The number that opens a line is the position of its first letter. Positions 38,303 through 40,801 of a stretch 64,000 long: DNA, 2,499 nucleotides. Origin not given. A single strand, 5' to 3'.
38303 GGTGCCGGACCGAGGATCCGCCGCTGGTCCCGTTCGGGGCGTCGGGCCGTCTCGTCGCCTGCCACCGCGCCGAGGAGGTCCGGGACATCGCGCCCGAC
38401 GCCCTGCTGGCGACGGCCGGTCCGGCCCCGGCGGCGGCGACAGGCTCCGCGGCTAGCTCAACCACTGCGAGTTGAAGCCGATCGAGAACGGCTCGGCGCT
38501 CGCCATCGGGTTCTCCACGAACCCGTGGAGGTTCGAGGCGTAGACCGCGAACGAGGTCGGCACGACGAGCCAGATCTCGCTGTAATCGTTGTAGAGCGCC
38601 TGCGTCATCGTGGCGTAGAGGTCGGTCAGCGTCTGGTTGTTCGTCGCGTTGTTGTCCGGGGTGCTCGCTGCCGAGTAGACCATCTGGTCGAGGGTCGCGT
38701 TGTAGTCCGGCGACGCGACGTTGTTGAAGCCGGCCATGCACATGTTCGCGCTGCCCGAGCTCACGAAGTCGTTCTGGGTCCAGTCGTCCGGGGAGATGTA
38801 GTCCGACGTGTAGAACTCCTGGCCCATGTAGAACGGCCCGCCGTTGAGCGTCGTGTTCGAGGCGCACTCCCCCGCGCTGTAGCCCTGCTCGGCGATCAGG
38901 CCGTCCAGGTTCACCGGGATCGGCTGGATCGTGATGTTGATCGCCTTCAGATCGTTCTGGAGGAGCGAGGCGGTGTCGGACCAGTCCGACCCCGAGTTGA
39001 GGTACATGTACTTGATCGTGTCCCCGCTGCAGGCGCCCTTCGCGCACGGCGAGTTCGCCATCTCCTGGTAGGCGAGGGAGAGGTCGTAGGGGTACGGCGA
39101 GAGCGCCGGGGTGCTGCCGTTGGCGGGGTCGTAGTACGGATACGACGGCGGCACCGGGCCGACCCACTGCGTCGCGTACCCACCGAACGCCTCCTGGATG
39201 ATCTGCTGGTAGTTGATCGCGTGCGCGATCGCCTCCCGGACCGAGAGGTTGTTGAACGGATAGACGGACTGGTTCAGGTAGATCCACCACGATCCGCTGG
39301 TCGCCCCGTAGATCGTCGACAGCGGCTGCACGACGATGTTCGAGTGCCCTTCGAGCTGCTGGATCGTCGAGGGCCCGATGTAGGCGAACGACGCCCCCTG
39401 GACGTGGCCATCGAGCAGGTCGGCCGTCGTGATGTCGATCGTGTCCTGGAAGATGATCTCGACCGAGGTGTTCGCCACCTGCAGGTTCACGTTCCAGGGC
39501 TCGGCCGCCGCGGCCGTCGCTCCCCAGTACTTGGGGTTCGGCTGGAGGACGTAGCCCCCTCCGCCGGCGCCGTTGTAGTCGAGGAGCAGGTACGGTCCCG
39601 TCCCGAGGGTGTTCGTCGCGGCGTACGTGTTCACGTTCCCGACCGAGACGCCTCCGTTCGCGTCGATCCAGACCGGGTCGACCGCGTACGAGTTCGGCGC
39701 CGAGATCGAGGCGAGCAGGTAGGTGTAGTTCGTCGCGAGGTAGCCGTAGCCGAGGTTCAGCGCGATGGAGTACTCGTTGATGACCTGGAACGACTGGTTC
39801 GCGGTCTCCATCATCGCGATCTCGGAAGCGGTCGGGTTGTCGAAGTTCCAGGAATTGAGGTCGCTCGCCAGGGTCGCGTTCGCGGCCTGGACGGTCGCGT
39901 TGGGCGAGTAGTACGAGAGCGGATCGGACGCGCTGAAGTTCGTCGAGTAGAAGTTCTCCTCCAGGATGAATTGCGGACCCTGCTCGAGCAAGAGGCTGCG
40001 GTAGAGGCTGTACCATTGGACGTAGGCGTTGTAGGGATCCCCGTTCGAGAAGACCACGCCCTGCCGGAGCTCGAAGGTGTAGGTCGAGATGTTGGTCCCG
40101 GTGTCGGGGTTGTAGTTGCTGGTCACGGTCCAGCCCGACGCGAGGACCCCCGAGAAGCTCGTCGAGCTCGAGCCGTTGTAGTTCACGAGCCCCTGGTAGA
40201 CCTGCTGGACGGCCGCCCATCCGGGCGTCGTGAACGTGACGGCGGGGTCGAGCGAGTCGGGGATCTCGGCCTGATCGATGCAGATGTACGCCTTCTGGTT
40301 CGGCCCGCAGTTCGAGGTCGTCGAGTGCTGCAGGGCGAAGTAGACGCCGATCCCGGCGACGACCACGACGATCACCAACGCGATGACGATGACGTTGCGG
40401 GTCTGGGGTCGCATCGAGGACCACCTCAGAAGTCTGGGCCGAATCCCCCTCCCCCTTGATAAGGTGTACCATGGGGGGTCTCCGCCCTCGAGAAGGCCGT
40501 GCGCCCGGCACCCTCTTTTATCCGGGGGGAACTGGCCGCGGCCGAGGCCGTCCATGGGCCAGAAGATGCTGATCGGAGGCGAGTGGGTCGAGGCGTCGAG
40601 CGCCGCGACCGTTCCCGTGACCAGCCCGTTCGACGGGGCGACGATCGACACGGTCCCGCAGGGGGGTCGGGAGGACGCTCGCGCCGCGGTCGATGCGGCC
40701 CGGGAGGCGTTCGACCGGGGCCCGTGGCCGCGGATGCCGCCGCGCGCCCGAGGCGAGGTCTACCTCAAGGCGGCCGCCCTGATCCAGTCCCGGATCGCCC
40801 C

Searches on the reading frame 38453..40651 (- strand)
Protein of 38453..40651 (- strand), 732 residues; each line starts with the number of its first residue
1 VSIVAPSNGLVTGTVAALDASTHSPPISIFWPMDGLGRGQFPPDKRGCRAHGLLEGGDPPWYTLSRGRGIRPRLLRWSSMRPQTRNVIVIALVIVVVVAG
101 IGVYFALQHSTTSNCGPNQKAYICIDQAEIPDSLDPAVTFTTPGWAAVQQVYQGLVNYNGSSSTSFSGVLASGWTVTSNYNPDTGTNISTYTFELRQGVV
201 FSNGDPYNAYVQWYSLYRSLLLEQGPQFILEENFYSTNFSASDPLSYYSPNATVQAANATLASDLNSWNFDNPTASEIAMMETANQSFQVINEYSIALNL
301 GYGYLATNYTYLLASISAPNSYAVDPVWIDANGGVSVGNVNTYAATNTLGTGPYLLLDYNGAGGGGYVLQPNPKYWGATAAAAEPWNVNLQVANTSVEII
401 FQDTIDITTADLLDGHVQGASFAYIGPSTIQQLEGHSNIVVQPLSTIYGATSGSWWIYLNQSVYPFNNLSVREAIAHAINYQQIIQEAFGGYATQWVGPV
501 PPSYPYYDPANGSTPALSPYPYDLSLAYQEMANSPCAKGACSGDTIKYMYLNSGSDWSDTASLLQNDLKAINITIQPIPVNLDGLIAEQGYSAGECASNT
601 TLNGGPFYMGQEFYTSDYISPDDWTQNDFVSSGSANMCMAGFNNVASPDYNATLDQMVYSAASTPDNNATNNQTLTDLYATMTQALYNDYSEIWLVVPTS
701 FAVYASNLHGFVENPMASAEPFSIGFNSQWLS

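Call 5: search_protein_families(library=pfam, proteins=[window:38453-40651:-])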
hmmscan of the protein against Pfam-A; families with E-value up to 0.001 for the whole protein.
window:38453-40651:- (732 aa): 1 family
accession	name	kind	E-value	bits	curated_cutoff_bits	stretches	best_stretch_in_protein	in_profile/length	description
PF00496.27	SBP_bac_5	-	1.3e-40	140.1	32.4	1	183-632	11-364/368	Bacterial extracellular solute-binding proteins, family 5 Middle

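Call 17: search_protein_families(library=ncbifam, proteins=[window:38453-40651:-], max_evalue=0.00001)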
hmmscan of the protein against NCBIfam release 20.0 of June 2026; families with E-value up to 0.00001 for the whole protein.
window:38453-40651:- (732 aa): 4 families
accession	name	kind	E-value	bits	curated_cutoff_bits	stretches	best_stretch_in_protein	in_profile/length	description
TIGR02294.1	nickel_nikA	equivalog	3.5e-15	55.5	393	1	344-588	158-387/501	nickel ABC transporter substrate-binding protein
NF011942.0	PRK15413.1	equivalog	1.1e-12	47.4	594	1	456-715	270-500/512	glutathione ABC transporter substrate-binding protein GsiB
NF045468.1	Opp5A_nikA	equivalog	3.9e-07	28.9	600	0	346-576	156-364/488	nickel ABC transporter substrate-binding protein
NF047575.1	opine_bind_CntA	exception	4.7e-06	25.4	800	0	83-209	4-112/535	staphylopine-dependent metal ABC transporter substrate-binding lipoprotein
